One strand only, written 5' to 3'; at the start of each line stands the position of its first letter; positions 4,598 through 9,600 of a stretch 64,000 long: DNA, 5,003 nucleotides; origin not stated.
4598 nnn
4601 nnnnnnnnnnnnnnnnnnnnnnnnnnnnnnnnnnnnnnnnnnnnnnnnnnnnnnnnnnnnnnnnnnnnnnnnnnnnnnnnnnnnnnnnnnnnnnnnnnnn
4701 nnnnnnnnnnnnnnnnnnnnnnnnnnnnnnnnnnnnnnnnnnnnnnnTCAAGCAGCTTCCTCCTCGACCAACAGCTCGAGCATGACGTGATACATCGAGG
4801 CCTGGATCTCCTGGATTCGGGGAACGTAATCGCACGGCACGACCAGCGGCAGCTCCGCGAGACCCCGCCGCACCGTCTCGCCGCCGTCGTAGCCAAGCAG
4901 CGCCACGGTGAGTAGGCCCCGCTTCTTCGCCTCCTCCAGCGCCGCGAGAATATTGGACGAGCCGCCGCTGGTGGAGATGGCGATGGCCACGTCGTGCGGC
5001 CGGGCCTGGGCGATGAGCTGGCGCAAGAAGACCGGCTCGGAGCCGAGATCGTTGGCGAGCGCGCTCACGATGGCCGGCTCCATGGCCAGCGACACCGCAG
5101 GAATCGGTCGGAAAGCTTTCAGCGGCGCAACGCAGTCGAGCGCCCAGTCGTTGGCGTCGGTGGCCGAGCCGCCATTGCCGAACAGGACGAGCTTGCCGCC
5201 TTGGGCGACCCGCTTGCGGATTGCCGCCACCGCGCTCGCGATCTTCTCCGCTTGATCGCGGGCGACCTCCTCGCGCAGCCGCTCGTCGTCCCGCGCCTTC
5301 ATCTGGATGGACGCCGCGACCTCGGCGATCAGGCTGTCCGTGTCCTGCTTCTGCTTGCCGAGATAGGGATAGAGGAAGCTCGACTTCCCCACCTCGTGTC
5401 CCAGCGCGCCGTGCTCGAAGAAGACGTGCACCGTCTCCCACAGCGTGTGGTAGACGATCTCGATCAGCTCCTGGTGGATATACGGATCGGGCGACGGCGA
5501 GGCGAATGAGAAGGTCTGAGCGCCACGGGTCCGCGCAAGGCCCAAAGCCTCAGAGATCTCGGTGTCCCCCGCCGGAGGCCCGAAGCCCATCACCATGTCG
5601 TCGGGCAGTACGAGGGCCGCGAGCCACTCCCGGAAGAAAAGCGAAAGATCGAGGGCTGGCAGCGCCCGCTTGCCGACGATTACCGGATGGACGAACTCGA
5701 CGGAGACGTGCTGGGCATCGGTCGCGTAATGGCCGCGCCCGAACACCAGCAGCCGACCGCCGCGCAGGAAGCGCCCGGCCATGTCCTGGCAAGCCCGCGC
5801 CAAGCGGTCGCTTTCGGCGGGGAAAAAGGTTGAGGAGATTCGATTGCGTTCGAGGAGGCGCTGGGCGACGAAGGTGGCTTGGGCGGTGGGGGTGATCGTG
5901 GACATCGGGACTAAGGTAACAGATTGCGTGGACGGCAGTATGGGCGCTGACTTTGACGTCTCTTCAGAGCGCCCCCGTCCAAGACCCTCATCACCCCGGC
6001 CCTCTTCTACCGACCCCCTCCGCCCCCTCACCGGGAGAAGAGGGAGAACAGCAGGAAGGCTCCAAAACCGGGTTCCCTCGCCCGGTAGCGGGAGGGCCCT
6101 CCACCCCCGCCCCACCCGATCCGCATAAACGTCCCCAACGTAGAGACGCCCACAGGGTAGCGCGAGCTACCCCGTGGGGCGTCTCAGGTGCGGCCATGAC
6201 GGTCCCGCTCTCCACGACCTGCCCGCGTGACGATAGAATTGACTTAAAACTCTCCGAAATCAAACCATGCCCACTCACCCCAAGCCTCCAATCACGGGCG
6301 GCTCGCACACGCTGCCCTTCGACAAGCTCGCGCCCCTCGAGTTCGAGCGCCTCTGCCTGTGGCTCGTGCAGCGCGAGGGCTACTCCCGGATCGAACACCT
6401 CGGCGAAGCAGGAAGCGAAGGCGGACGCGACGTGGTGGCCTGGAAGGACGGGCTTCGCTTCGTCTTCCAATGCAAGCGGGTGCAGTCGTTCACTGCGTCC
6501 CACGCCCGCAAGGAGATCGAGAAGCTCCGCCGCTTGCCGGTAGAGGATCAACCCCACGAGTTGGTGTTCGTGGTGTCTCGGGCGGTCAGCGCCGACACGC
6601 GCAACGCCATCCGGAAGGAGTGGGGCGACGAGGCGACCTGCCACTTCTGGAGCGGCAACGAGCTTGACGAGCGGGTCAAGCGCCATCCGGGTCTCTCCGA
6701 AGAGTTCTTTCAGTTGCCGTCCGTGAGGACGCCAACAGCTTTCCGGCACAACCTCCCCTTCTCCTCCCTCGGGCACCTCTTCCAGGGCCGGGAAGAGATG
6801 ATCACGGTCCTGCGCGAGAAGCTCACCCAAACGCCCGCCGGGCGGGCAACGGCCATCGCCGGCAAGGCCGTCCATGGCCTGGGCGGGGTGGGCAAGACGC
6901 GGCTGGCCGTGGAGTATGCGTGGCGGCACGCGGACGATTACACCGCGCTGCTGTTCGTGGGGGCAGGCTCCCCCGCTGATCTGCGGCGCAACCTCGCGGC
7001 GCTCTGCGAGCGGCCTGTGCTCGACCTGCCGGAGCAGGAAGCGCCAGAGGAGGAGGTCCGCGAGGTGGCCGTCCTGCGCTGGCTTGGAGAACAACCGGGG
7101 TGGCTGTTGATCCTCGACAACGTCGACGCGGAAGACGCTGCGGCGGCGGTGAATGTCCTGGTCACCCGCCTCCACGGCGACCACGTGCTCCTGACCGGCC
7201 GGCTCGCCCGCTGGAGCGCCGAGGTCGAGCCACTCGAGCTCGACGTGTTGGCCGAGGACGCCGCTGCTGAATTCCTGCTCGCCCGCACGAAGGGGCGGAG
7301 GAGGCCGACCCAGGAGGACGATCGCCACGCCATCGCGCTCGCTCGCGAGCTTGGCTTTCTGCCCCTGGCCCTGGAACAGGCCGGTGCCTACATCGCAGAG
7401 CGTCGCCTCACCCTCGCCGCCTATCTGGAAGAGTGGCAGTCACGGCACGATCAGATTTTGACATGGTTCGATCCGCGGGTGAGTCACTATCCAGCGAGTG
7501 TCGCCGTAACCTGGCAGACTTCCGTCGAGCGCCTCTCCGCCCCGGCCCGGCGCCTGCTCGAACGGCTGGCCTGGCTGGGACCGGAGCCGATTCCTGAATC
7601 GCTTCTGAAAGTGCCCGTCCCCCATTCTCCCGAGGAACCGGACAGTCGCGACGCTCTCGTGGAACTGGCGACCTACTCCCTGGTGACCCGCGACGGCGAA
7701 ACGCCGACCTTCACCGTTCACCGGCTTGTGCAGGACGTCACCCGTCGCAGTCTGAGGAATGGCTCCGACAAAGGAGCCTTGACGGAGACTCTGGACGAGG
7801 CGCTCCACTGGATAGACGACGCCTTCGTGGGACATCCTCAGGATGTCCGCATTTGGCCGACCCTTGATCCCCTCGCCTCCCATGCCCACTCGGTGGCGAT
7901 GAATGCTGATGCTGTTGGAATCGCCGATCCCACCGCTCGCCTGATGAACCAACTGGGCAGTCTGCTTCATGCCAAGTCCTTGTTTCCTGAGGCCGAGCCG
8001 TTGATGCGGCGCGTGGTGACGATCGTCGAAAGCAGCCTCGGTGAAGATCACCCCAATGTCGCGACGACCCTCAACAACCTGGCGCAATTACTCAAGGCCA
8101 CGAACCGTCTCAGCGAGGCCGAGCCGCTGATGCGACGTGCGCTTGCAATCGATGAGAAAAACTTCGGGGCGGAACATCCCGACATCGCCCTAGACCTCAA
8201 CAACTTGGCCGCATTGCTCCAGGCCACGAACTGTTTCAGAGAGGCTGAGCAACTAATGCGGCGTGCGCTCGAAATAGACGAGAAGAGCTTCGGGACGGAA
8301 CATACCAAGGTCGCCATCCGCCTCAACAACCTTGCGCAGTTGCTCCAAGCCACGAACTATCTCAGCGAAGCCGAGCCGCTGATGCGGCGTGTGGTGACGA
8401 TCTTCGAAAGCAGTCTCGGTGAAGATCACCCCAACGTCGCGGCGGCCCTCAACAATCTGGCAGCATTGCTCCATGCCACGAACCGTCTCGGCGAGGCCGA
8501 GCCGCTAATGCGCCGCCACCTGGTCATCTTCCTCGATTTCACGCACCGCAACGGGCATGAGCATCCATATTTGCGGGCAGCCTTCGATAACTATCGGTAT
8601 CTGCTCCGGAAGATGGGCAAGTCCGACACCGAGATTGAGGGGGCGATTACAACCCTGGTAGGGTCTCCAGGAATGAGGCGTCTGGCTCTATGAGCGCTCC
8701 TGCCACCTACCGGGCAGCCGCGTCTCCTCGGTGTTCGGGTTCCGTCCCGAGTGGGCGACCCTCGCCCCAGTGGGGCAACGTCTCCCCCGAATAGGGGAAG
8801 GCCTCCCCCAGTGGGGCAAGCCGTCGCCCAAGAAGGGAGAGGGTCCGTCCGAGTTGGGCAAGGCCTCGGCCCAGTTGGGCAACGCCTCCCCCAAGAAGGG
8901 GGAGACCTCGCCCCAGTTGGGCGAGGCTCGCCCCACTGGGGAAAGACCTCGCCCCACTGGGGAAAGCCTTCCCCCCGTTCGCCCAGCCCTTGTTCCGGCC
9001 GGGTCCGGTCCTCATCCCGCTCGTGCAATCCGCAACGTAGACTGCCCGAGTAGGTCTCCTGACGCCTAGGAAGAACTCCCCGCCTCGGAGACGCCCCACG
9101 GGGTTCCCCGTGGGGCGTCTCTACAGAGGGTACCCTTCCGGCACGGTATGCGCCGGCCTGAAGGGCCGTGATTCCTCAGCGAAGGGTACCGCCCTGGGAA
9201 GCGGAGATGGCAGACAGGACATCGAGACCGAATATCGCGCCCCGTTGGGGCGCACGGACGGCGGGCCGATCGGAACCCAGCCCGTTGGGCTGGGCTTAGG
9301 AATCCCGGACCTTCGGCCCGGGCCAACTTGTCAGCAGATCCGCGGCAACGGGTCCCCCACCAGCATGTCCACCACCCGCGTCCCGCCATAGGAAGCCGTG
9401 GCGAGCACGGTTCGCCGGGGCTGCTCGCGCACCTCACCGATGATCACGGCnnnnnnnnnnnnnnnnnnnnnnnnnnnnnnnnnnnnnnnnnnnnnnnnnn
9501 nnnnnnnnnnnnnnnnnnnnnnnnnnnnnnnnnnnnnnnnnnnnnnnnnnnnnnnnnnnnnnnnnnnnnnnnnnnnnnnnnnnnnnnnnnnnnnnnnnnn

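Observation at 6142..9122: Mrr-nuclease/NB-ARC/TPR STAND NTPase inserted in the hydrogenase maturation locus and bracketed by identical REP-like hairpins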

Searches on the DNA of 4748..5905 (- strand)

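Call 99: search_rna_families(sources=[L016, L213, L005], threshold=evalue, max_evalue=0.01, show_alignments=1)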
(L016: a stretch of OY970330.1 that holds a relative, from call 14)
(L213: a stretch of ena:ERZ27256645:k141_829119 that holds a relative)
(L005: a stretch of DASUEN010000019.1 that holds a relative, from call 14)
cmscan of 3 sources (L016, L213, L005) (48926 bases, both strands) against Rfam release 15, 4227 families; matches with E-value up to 0.01: 0.
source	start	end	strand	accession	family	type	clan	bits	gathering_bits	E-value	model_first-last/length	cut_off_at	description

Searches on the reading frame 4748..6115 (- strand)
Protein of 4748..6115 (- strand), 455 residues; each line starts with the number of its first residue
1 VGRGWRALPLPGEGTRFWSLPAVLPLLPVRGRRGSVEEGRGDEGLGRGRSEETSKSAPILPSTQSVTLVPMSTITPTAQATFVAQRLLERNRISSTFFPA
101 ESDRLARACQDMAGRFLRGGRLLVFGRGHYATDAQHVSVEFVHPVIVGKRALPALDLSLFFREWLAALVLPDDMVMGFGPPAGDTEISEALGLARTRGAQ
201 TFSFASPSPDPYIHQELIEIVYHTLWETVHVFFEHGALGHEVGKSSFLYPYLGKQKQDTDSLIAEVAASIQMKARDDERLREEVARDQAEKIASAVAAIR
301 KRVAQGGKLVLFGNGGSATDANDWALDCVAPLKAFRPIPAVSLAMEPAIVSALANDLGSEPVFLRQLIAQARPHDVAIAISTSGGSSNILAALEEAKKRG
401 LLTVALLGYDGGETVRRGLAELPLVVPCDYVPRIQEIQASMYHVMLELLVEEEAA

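Call 9: search_protein_families(library=pfam, proteins=[window:4748-6115:-], max_evalue=0.001)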
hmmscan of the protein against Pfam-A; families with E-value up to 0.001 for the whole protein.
window:4748-6115:- (455 aa): 3 families
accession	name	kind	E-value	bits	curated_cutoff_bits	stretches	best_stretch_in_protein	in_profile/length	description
PF13580.11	SIS_2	-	5.8e-27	94.8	27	2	279-408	8-138/138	SIS domain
PF01380.27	SIS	-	1e-05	25.8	25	1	365-416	45-96/131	SIS domain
PF01869.26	BcrAD_BadFG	-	0.00069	19.7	31.5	0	254-321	168-234/271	BadF/BadG/BcrA/BcrD ATPase family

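Call 14: find_related_loci(query=window:4748-5905:-, collection=genome_contigs, flank=8000)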
Query window:4748-5905:- (385 aa) in genome_contigs; peptide patterns used: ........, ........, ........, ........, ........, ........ (x = any residue, [..] = any of these).
599 stretches matched a pattern (row limit reached: there are more); 522 encode a relative of the query (tblastn E <= 1e-3); the best 80 are kept; 80 distinct loci.
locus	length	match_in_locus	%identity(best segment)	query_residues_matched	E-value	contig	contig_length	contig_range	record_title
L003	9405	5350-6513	84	5-383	0e+0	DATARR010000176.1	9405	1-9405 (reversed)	MAG TPA_asm: Thermoanaerobaculia bacterium isolate SMAG_U5499 k141_575537, whole genome shotgun sequence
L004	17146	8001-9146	87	1-382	0e+0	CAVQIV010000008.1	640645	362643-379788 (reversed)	MAG: Thermoanaerobaculaceae bacterium isolate MFD10043.bin.2.76 genome assembly, contig: contig_29978, whole genome shot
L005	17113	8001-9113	91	14-384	0e+0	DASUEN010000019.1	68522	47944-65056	MAG TPA_asm: Thermoanaerobaculia bacterium isolate SMAG_U1354 k141_1367005, whole genome shotgun sequence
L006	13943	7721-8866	75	16-379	0e+0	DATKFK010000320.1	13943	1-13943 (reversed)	MAG TPA_asm: Thermoanaerobaculia bacterium isolate SMAG_U14523 k141_1439912, whole genome shotgun sequence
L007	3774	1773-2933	73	7-379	0e+0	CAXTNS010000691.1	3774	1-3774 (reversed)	MAG TPA_asm: uncultured Thermoanaerobaculia bacterium isolate public_SRR14722161_metawrap_bin.3 genome assembly, contig:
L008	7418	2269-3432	74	15-379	0e+0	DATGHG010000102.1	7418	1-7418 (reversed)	MAG TPA_asm: Thermoanaerobaculia bacterium isolate SMAG_U9774 k141_1093605, whole genome shotgun sequence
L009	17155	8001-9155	73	4-379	0e+0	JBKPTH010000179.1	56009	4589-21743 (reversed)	MAG: Acidobacteriota bacterium isolate GS_EKS_MAG_00001 GS_EKS_000002271784, whole genome shotgun sequence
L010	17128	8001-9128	75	19-379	3e-179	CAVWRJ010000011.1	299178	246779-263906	MAG: uncultured Acidobacteriota bacterium isolate MFD01213.bin.1.234 genome assembly, contig: contig_4113, whole genome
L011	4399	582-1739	67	3-379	0e+0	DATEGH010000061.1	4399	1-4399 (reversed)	MAG TPA_asm: Terriglobales bacterium isolate SMAG_U8780 k141_2463556, whole genome shotgun sequence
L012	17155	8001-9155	72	12-379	2e-177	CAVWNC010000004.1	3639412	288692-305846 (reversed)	MAG: uncultured Acidobacteriota bacterium isolate MFD09368.bin.2.205 genome assembly, contig: contig_6402, whole genome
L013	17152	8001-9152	70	3-379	5e-177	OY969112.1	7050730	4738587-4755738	MAG: uncultured Acidobacteriota bacterium isolate MFD04212.bin.1.16 genome assembly, chromosome: 1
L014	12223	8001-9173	68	1-379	4e-176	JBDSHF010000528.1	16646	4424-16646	MAG: Thermoanaerobaculia bacterium isolate cluster1_bin.27 k127_14855508, whole genome shotgun sequence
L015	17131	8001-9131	71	12-379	1e-175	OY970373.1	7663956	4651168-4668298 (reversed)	MAG: uncultured Acidobacteriota bacterium isolate MFD09368.bin.c.1 genome assembly, chromosome: 1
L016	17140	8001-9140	95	7-385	0e+0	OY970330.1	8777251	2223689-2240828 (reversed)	MAG: Thermoanaerobaculaceae bacterium isolate MFD05537.bin.c.1 genome assembly, chromosome: 1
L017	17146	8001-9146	68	7-379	2e-174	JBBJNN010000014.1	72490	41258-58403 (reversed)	MAG: Gemmatimonadaceae bacterium isolate RUP_SRG_05 MBC-RUP_F0-S0_144, whole genome shotgun sequence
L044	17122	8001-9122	70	20-381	3e-170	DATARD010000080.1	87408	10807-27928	MAG TPA_asm: Thermoanaerobaculia bacterium isolate SMAG_U5484 k141_2805537, whole genome shotgun sequence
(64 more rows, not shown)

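Call 20: search_protein_families(library=pfam, proteins=[L004:3049-6108:+, L004:6471-7283:-, L004:7299-7919:-, L044:3842-5554:-, L044:6374-7114:-, L044:5559-5891:-, L003:116-1543:-, L003:2010-3152:-, L003:2899-3843:-, L003:3751-4593:+], max_evalue=0.001)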
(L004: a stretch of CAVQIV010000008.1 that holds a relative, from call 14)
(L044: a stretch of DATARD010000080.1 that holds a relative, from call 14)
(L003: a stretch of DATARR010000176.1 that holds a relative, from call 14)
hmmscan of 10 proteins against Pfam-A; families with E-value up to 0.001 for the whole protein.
L004:3049-6108:+ (1019 aa): 1 family
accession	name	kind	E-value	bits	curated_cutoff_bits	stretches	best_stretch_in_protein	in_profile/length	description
PF03984.19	DUF346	-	3.1e-10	40.1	22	0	951-971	3-23/39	Repeat of unknown function (DUF346)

L004:6471-7283:- (270 aa): 2 families
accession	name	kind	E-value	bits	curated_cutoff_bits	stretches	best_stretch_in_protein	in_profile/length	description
PF13546.12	DDE_5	-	2.5e-11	44.1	27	1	2-103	168-271/272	DDE superfamily endonuclease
PF01609.27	DDE_Tnp_1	-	0.00012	22.4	23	1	11-203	76-199/200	Transposase DDE domain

L004:7299-7919:- (206 aa): 1 family
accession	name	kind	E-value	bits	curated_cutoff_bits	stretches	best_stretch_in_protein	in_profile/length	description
PF13546.12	DDE_5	-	3.3e-37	129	27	1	47-205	2-159/272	DDE superfamily endonuclease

L044:3842-5554:- (570 aa): 0 families

L044:6374-7114:- (246 aa): 0 families

L044:5559-5891:- (110 aa): 0 families

L003:116-1543:- (475 aa): 0 families

L003:2010-3152:- (380 aa): 0 families

L003:2899-3843:- (314 aa): 0 families

L003:3751-4593:+ (280 aa): 2 families
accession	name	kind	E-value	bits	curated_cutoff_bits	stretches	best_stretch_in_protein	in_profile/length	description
PF00149.33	Metallophos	-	1.4e-14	55.4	21.5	1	4-122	4-117/191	Calcineurin-like phosphoesterase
PF12850.12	Metallophos_2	-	2.1e-05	25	27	1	1-87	1-60/154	Calcineurin-like phosphoesterase superfamily domain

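Call 80: search_protein_families(library=padloc, proteins=[L044:3842-5554:-, L044:5559-5891:-, L044:5888-6286:-, L044:6322-6699:-, L044:6374-7114:-, L004:3049-6108:+, L003:116-1543:-, L003:2010-3152:-, L003:2899-3843:-], max_evalue=0.01)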
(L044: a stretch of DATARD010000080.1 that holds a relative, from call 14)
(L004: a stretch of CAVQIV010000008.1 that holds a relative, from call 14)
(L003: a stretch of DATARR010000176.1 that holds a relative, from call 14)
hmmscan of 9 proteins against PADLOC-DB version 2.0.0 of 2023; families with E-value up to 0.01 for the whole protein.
L044:3842-5554:- (570 aa): 0 families

L044:5559-5891:- (110 aa): 0 families

L044:5888-6286:- (132 aa): 0 families

L044:6322-6699:- (125 aa): 0 families

L044:6374-7114:- (246 aa): 0 families

L004:3049-6108:+ (1019 aa): 0 families

L003:116-1543:- (475 aa): 0 families

L003:2010-3152:- (380 aa): 0 families

L003:2899-3843:- (314 aa): 0 families

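Call 81: search_protein_families(library=ncbifam, proteins=[L044:3842-5554:-, L044:5559-5891:-, L044:5888-6286:-, L044:6322-6699:-, L044:6374-7114:-, L004:3049-6108:+], max_evalue=0.001)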
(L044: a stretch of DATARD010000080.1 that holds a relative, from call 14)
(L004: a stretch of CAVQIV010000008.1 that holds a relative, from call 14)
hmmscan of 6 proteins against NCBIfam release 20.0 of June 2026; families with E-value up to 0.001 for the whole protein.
L044:3842-5554:- (570 aa): 0 families

L044:5559-5891:- (110 aa): 0 families

L044:5888-6286:- (132 aa): 0 families

L044:6322-6699:- (125 aa): 0 families

L044:6374-7114:- (246 aa): 0 families

L004:3049-6108:+ (1019 aa): 0 families

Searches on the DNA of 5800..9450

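Call 97: search_rna_families(source=window, start=5800, end=9450, threshold=evalue, max_evalue=1)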
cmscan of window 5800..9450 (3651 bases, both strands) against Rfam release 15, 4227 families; matches with E-value up to 1: 6.
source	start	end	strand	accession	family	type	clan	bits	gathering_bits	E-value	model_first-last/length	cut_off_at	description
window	8895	8977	-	RF03558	mir-629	Gene; miRNA;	-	30.5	72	0.038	1-83/83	no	mir-629 microRNA precursor family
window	9276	9320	+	RF01687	Acido-Lenti-1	Gene; sRNA;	-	30.1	37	0.00039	1-46/46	no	Acido-Lenti-1 RNA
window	8800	8947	-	RF03900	mir-9242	Gene; miRNA;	-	26.9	62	0.12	1-66/66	no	mir-9242 microRNA precursor family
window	6134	6191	-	RF03520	mir-3059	Gene; miRNA;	-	23.3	88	0.23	1-59/59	no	mir-3059 microRNA precursor family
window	8769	8831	-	RF04229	mir-9279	Gene; miRNA;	-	22.9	85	0.66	1-74/74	no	mir-9279 microRNA precursor family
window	8917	8978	+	RF04229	mir-9279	Gene; miRNA;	-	22.4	85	0.91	1-74/74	no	mir-9279 microRNA precursor family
